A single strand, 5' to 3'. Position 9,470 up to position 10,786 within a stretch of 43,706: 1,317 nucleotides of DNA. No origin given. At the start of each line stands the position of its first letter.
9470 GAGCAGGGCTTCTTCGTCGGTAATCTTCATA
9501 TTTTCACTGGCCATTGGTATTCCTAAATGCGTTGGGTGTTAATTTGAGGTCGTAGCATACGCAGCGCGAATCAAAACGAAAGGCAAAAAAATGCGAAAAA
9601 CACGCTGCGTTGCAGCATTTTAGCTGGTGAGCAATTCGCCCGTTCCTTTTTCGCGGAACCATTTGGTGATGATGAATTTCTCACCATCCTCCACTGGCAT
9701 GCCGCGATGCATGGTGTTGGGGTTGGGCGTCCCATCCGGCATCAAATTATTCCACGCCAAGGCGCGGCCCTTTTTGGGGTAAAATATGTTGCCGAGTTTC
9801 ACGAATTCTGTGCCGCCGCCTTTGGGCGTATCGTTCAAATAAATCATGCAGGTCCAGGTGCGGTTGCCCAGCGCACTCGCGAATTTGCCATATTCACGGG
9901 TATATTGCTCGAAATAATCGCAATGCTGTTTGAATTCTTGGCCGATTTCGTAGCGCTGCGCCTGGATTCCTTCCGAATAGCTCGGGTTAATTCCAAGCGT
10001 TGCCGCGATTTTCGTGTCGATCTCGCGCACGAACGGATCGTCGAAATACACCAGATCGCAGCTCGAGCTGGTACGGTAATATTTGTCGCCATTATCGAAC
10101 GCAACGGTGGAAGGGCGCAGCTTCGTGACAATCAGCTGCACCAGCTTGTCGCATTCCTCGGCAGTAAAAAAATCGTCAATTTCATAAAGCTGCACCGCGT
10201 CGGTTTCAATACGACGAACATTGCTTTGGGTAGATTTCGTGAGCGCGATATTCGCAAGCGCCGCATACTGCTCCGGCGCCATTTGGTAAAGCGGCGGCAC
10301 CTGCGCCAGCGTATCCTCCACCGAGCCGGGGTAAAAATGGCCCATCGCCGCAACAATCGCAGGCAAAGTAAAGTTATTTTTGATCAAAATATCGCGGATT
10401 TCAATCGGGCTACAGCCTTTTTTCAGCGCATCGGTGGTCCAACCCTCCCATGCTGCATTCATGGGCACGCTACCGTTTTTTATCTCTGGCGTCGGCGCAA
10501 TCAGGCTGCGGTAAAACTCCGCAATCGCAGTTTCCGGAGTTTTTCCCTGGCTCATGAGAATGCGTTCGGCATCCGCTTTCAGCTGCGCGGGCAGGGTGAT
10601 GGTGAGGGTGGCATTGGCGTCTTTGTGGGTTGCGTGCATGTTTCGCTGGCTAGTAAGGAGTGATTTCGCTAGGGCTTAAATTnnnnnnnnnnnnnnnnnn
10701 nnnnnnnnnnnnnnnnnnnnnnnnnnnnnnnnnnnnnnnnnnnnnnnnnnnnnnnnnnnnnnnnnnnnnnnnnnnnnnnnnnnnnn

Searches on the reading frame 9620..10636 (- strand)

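Call 33: search_protein_families(library=pfam, proteins=[window:9620-10636:-], max_evalue=0.001)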
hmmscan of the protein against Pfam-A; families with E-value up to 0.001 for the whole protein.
window:9620-10636:- (338 aa): 1 family
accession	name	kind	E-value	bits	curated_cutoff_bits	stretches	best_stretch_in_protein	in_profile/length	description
PF13640.12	2OG-FeII_Oxy_3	-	9.1e-15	55.9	27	1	225-328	2-98/98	2OG-Fe(II) oxygenase superfamily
